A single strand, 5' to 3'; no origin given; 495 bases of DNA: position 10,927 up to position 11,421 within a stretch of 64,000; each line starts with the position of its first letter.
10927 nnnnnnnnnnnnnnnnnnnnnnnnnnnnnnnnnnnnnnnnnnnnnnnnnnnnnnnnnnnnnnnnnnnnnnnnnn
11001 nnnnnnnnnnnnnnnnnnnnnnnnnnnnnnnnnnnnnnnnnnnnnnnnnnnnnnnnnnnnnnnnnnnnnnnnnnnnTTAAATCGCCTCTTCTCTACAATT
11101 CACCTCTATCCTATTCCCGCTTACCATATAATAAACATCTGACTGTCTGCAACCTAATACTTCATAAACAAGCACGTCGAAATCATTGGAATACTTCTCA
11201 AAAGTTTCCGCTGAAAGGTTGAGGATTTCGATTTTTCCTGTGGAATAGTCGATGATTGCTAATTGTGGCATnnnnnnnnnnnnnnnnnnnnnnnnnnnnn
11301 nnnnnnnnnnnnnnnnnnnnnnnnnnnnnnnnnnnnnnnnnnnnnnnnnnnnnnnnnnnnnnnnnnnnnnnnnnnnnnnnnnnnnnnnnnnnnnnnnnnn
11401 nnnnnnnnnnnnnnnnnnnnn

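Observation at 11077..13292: Three-gene ABC-ATPase / DUF4435-Toprim / 64-aa operon: a PARIS-like (AriA/AriB) defence candidate with an extra coupled small gene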

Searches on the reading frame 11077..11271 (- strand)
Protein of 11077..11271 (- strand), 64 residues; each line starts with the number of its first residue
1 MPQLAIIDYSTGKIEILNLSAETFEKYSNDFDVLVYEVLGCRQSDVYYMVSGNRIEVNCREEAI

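Call 3: search_protein_families(library=pfam, proteins=[window:11077-11271:-], max_evalue=1)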
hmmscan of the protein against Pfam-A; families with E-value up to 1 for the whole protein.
window:11077-11271:- (64 aa): 0 families

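Call 4: search_protein_families(library=padloc, proteins=[window:11077-11271:-], max_evalue=1)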
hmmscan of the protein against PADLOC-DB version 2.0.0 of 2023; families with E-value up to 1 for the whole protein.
window:11077-11271:- (64 aa): 0 families

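Call 5: search_protein_families(library=ncbifam, proteins=[window:11077-11271:-], max_evalue=1)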
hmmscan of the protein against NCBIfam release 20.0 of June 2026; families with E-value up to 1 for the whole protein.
window:11077-11271:- (64 aa): 0 families

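Call 6: search_protein_families(library=phrogs, proteins=[window:11077-11271:-], max_evalue=1)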
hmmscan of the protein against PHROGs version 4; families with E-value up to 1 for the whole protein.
window:11077-11271:- (64 aa): 0 families

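Call 10: find_homologous_proteins(query=window:11077-11271:-, max_evalue=0.01)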
Query window:11077-11271:- (64 aa): 10 proteins with E <= 0.01 among 10 candidates.
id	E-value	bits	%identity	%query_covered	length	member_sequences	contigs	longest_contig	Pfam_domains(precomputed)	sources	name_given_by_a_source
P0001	1.2e-34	134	100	100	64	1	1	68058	-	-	-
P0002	4.5e-25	104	93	89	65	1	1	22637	-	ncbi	-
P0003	4.3e-24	101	91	89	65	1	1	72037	-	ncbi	-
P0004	1.4e-23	99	89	89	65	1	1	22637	-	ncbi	-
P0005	2.4e-22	95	75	100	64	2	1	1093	-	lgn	-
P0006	2.0e-20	89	72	100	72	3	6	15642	-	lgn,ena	-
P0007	2.2e-20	89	77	89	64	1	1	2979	-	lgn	-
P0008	5.9e-20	88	72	100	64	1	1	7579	-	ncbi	-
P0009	1.7e-19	86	75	89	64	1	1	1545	-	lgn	-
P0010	7.8e-17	78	66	97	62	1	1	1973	-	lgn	-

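Call 13: find_encoding_contigs(protein=P0008, flank=6000)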
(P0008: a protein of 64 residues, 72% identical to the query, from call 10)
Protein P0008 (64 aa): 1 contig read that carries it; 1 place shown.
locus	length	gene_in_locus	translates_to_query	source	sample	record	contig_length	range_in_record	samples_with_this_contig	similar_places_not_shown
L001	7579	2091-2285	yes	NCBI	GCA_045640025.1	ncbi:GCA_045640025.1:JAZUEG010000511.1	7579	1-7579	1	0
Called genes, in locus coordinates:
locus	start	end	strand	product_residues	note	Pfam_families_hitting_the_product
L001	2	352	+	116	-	?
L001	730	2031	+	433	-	PF13173:AAA_14, PF13635:DUF4143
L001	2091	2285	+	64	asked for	-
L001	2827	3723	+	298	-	PF02086:MethyltransfD12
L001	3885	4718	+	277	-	PF04556:DpnII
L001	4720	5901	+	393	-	PF01555:N6_N4_Mtase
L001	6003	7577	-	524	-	?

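Call 14: find_encoding_contigs(protein=P0006, flank=6000)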
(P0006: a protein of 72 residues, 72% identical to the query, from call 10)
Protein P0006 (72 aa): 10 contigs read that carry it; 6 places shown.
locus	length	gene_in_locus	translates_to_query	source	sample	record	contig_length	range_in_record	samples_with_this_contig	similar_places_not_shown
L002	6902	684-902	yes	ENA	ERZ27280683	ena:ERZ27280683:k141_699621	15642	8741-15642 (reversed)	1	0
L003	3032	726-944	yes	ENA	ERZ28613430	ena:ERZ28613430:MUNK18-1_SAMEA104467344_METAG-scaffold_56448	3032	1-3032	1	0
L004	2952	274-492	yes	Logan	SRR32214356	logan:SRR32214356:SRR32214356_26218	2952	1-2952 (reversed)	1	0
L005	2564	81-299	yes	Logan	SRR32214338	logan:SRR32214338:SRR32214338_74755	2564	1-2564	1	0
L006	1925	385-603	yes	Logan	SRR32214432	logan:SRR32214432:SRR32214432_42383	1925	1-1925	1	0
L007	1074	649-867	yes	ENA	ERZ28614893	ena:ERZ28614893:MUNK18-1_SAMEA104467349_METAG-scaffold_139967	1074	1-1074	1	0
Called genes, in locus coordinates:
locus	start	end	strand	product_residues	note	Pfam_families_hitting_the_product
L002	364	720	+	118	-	PF10387:DUF2442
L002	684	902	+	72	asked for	-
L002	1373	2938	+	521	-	PF02976:MutH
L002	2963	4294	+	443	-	PF00145:DNA_methylase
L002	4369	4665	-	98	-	PF01909:NTP_transf_2 (weak), PF18765:Polbeta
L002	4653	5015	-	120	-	PF08780:NTase_sub_bind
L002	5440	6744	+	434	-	PF08501:Shikimate_dh_N, PF01488:Shikimate_DH (faint), PF13238:AAA_18 (faint), PF18317:SDH_C (weak), PF01202:SKI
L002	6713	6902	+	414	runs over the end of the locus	PF00275:EPSP_synthase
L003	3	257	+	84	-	?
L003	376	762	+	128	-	PF10387:DUF2442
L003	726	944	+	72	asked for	-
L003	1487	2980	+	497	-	PF02976:MutH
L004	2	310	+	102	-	?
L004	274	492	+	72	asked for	-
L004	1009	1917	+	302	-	PF02086:MethyltransfD12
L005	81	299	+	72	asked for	-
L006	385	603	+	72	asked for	-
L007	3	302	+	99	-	?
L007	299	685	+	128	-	PF10387:DUF2442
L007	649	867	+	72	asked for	-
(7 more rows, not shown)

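Call 15: find_encoding_contigs(protein=P0003, flank=6000)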
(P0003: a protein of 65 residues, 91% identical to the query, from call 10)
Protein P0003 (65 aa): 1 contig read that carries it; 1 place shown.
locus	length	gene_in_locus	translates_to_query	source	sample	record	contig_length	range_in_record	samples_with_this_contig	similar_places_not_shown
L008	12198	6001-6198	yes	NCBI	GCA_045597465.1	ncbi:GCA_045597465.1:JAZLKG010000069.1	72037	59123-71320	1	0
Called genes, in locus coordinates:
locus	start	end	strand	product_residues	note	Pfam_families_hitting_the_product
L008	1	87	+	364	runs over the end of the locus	PF02606:LpxK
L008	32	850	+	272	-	PF01048:PNP_UDP_1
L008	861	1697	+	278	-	PF02621:VitK2_biosynth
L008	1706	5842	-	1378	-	PF10602:RPN7 (faint), PF13174:TPR_6 (faint), PF13428:TPR_14 (faint), PF13432:TPR_16 (faint), PF13424:TPR_12 (weak), PF13424:TPR_12, PF18768:RNPP_C (weak), PF13424:TPR_12, +8 more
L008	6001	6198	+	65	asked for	-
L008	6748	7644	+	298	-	PF02086:MethyltransfD12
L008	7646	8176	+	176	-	PF20472:PDDEXK_11 (weak)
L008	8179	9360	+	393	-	PF01555:N6_N4_Mtase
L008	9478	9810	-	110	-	PF01909:NTP_transf_2, PF18765:Polbeta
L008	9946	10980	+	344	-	PF02618:YceG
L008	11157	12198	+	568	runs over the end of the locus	PF02776:TPP_enzyme_N, PF00205:TPP_enzyme_M, PF02775:TPP_enzyme_C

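Call 29: find_related_loci(query=A1, collection=genome_contigs, flank=7000)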
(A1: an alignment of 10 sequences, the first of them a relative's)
Query A1 (64 aa) in genome_contigs; peptide patterns used: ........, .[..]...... (x = any residue, [..] = any of these).
35 stretches matched a pattern; 2 encode a relative of the query (tblastn E <= 1e-3); 2 distinct loci.
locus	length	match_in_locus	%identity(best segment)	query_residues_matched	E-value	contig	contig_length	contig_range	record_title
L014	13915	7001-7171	91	1-57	2e-31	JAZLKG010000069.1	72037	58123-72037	MAG: Bacteroidales bacterium isolate T1900044960_TA20190018.MAGScoT_cleanbin_000010 SGB_3926_k141_966049, whole genome s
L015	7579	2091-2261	79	1-57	4e-27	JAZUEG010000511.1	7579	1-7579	MAG: Bacteroidales bacterium isolate T1900045300_TH20190070.MAGScoT_cleanbin_000039 SGB_6140_k141_826334, whole genome s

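Call 30: find_related_loci(query=A1, collection=metagenome_contigs, flank=7000)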
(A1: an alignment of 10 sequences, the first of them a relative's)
Query A1 (64 aa) in metagenome_contigs; peptide patterns used: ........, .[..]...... (x = any residue, [..] = any of these).
45 stretches matched a pattern, but none encodes a relative of the query by tblastn (E <= 1e-3).

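Call 31: find_related_loci(query=A1, collection=viral_contigs, flank=7000)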
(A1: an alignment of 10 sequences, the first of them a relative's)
Query A1 (64 aa) in viral_contigs; peptide patterns used: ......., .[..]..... (x = any residue, [..] = any of these).
61 stretches matched a pattern, but none encodes a relative of the query by tblastn (E <= 1e-3).

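Call 32: find_encoding_contigs(protein=P0002, flank=7000)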
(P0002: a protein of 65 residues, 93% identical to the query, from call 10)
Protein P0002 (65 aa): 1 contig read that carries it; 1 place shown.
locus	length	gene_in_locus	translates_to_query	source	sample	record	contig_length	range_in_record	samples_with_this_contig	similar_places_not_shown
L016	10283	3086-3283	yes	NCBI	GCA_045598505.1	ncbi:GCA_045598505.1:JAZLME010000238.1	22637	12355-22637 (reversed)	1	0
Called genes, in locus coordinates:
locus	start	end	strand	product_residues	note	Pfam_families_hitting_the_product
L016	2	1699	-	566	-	?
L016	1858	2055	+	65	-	-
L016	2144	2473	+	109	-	-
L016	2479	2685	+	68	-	-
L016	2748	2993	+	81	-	-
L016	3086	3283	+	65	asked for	-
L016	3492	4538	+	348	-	PF01555:N6_N4_Mtase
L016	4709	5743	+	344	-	PF02618:YceG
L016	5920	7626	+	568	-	PF02776:TPP_enzyme_N, PF00205:TPP_enzyme_M, PF02775:TPP_enzyme_C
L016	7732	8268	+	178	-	PF01842:ACT (weak), PF22629:ACT_AHAS_ss, PF10369:ALS_ss_C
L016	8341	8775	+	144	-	-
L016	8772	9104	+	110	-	-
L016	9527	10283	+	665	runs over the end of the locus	PF02018:CBM_4_9 (weak), PF22848:ASD1_dom, PF06964:Alpha-L-AF_C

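Call 33: find_encoding_contigs(protein=P0010, flank=7000)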
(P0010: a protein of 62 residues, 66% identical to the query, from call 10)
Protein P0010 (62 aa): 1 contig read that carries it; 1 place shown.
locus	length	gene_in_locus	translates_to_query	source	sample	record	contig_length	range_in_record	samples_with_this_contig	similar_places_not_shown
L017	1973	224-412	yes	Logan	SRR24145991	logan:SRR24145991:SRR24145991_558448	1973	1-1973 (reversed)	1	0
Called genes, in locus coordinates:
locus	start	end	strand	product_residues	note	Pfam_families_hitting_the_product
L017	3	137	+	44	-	?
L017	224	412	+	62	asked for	-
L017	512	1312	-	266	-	-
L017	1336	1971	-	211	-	?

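Call 34: find_encoding_contigs(protein=P0005, flank=7000)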
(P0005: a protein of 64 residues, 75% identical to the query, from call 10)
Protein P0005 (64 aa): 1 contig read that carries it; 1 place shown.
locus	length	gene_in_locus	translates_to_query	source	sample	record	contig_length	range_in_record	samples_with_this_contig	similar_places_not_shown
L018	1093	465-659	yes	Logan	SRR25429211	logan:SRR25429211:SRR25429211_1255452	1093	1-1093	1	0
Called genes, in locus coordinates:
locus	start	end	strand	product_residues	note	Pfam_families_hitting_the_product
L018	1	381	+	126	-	?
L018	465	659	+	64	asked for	-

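Call 35: find_encoding_contigs(protein=P0009, flank=7000)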
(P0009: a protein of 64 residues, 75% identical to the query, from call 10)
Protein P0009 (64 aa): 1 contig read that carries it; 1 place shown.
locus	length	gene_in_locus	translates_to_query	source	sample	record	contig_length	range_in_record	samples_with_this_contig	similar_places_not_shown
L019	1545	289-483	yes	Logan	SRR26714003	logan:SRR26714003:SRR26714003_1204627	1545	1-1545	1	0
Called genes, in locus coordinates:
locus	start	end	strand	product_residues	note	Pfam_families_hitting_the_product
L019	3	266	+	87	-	?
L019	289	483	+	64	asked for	-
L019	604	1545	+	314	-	?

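Call 55: predict_structure(alignment_id=A1)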
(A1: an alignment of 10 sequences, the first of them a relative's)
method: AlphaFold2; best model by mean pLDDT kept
length: 64 residues; sequences in the alignment: 10
mean_pLDDT: 93.2   pTM: 0.76
mean pLDDT of the five models: 93.2, 89.7, 89.0, 60.3, 52.6
residues with pLDDT >= 90: 54; 70-90: 9; 50-70: 1; < 50: 0
segments of 3 or more residues with pLDDT < 50: none
pLDDT, mean of each block of 10 residues (from residue 1): 96 95 96 95 95 90 78
secondary structure, 60 per line:
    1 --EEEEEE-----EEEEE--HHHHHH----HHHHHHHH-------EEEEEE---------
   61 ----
elements in order: E3-8 E14-18 H21-26 H31-38 E46-51

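Call 58: fold_search(model_id=the predicted structure, library=pdb)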
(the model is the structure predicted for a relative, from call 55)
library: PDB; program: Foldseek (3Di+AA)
matches with E <= 10: 392; with E <= 0.001: 0
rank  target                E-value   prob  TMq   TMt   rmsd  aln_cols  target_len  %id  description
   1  6oz8_D                8.5e-01  0.08  0.26  0.21   8.2        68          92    7  Crystal structure of Mtb aspartate decarboxylase in active form (released 2020-02-05)
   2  9bvk_A                9.7e-01  0.11  0.31  0.05   6.9        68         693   18  Vitamin K-dependent gamma-carboxylase with factor IX propeptide and glutamate-rich region and with vitamin K hydroquin (released 2025-01-22)
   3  5gpo_B                1.0e+00  0.08  0.23  0.13   6.7        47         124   17  The sensor domain structure of the zinc-responsive histidine kinase CzcS from Pseudomonas Aeruginosa (released 2017-08-09)
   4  3eip_A                1.1e+00  0.14  0.35  0.30   5.9        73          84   19  CRYSTAL STRUCTURE OF COLICIN E3 IMMUNITY PROTEIN: AN INHIBITOR TO A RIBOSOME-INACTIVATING RNASE (released 1999-11-10)
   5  3gv5_B                1.1e+00  0.08  0.30  0.09   5.3        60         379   13  Human DNA polymerase iota in complex with T template DNA and incoming ddADP (released 2009-06-02)
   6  9bux_A                1.2e+00  0.13  0.34  0.06   5.6        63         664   13  Structure of GGCX-BGP-menaquinone-4 epoxide complex (released 2025-01-29)
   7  9wfc_A                1.3e+00  0.13  0.35  0.06   6.2        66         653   17  Cryo-EM structure of GGCX-MGP complex (released 2026-04-01)
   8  9l24_A                1.3e+00  0.10  0.33  0.05   6.7        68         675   15  cryo-EM structure of Vitamin K-dependent gamma-carboxylase complexed with Matrix Gla protein (released 2025-10-22)
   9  9mqb_A                1.3e+00  0.09  0.32  0.05   6.6        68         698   16  Vitamin K-dependent gamma-carboxylase with Osteocalcin (mutant) and vitamin K hydroquinone and calcium (released 2025-10-08)
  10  3q8r_B                1.3e+00  0.05  0.26  0.09   6.3        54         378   13  Human DNA polymerase iota incorporating dGTP opposite 8-oxo-guanine (released 2011-02-23)
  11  4iaj_E                1.4e+00  0.13  0.33  0.30   9.6        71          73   13  Crystal structure of a conserved domain protein (SP_1775) from Streptococcus pneumoniae TIGR4 at 1.91 A resolution (released 2013-02-06)
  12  5kt5_A                1.4e+00  0.08  0.29  0.09   6.0        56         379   12  Teranry complex of human DNA polymerase iota R96G inserting dCMPNPP opposite template G in the presence of Mn2+ (released 2016-08-31)
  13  7lbe_A                1.5e+00  0.33  0.46  0.06   3.6        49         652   16  CryoEM structure of the HCMV Trimer gHgLgO in complex with neutralizing fabs 13H11 and MSL-109 (released 2021-03-10)
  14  6p1y_B                1.5e+00  0.11  0.33  0.21   8.6        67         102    9  Crystal structure of Mtb aspartate decarboxylase mutant M117I (released 2020-02-05)
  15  5kt2_A                1.5e+00  0.08  0.29  0.08   4.8        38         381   18  Teranry complex of human DNA polymerase iota(26-445) inserting dCMPNPP opposite template G in the presence of Mg2+ (released 2016-08-31)
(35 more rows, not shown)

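Call 59: fold_search(model_id=the predicted structure, library=viral)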
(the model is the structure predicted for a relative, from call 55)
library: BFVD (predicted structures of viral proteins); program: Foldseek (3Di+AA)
matches with E <= 10: 1367; with E <= 0.001: 0
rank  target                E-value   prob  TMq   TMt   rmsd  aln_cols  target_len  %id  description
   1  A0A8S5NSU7            1.8e-03  1.00  0.65  0.67   3.4        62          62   21  Uncharacterized protein [Myoviridae sp. ctkmZ20]
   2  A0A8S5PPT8            2.2e-03  1.00  0.61  0.28   5.7        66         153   30  DNA mismatch repair protein [Siphoviridae sp. ctZro7]
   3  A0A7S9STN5            9.5e-03  1.00  0.63  0.68   2.9        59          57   17  Uncharacterized protein [Virus NIOZ-UU157]
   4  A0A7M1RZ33            1.1e-02  1.00  0.73  0.67   2.2        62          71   14  Uncharacterized protein [uncultured phage cr128_1]
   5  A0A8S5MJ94            1.2e-02  1.00  0.65  0.63   2.6        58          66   26  Uncharacterized protein [CrAss-like virus sp. ctcfK29]
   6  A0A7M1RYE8            1.3e-02  1.00  0.63  0.69   3.0        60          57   25  Uncharacterized protein [uncultured phage cr116_1]
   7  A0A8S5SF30            5.4e-02  0.90  0.49  0.51   5.3        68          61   16  Uncharacterized protein [Myoviridae sp. ctuev19]
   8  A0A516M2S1            5.4e-02  0.89  0.45  0.43   4.9        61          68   20  (no name in the UniProt tables at hand)
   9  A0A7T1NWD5            8.1e-02  0.91  0.49  0.57   3.5        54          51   17  Uncharacterized protein [Arthrobacter phage Kittykat]
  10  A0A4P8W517            9.3e-02  0.90  0.48  0.46   7.0        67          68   12  (no name in the UniProt tables at hand)
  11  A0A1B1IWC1            9.9e-02  0.80  0.38  0.30   4.5        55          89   24  (no name in the UniProt tables at hand)
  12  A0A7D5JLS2            1.1e-01  0.57  0.43  0.33   7.2        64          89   17  (no name in the UniProt tables at hand)
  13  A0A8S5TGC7            1.1e-01  0.75  0.42  0.28   4.7        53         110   13  Uncharacterized protein [Myoviridae sp. ctIty1]
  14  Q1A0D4                1.1e-01  0.63  0.43  0.46   4.9        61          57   18  Uncharacterized protein [Mycobacterium phage Che12]
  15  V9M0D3                1.2e-01  0.44  0.33  0.31   7.6        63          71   19  Uncharacterized protein [Vibrio phage VH7D]
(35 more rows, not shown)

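Call 60: search_protein_representatives(alignment_id=A1)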
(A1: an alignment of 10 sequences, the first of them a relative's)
Query: 10 sequences, 64 profile positions. Proteins with E-value up to 0.001 (for the whole library): 23; up to 1e-10: 6; up to 1e-30: 1. The best 23 are listed.
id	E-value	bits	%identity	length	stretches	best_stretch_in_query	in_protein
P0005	1.2e-36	140.4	-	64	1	1-64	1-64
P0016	8.3e-17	76.9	-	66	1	1-59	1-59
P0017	1.7e-15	72.7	-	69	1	1-62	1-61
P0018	6.5e-15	70.8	-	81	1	1-62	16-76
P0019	1.0e-14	70.2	-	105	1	1-57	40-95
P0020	4.4e-11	58.5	-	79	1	1-59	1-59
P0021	1.6e-10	56.7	-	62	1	1-58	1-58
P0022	5.3e-10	55.1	-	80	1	4-55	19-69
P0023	1.4e-09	53.7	-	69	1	4-52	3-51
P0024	9.7e-09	51.0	-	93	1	4-54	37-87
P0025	2.2e-07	46.7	-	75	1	4-54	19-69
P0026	4.1e-07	45.8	-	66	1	1-53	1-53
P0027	7.3e-07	45.0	-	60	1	1-53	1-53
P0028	1.2e-06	44.3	-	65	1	1-61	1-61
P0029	1.9e-06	43.7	-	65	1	1-57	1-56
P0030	3.4e-06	42.9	-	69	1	1-62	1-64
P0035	6.4e-04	35.6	-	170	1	3-60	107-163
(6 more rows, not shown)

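Call 64: search_dna_similar(query=window:11077-11271:-, collection=phages, mode=protein, max_evalue=1)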
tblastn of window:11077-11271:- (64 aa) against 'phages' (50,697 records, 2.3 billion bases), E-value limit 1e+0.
No match.

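Call 87: search_protein_families(library=pfam, proteins=[L016:2144-2473:+, L016:2479-2685:+, L016:2748-2993:+, L017:512-1312:-, L017:1336-1971:-, P0035, L008:7646-8176:+, L016:3492-4538:+], max_evalue=0.01)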
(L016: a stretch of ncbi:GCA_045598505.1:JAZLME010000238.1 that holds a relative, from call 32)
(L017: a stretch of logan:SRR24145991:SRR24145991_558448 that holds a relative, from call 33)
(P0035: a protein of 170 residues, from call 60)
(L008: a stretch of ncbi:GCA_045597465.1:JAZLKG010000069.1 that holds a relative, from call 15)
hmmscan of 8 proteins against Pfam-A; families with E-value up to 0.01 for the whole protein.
L016:2144-2473:+ (109 aa): 0 families

L016:2479-2685:+ (68 aa): 0 families

L016:2748-2993:+ (81 aa): 0 families

L017:512-1312:- (266 aa): 2 families
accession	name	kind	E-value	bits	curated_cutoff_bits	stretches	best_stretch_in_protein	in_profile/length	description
PF01844.29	HNH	-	3.3e-05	24.4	21.4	1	32-78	1-46/47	HNH endonuclease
PF16135.10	TDBD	-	0.0022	18.4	23.6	0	30-60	10-36/52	Tify domain binding domain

L017:1336-1971:- (211 aa): 0 families

P0035 (170 aa): 0 families

L008:7646-8176:+ (176 aa): 1 family
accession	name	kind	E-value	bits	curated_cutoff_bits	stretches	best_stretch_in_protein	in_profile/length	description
PF20472.4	PDDEXK_11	-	2.6e-06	27.7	23.7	1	89-109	61-81/145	PD-(D/E)XK nuclease superfamily domain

L016:3492-4538:+ (348 aa): 2 families
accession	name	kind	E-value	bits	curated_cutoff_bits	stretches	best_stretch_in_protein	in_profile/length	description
PF01555.25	N6_N4_Mtase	-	3.8e-53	181.1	26.7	1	11-197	16-219/221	DNA methylase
PF01170.24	UPF0020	-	0.0064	16.6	22.3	0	154-211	23-75/197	RMKL-like, methyltransferase domain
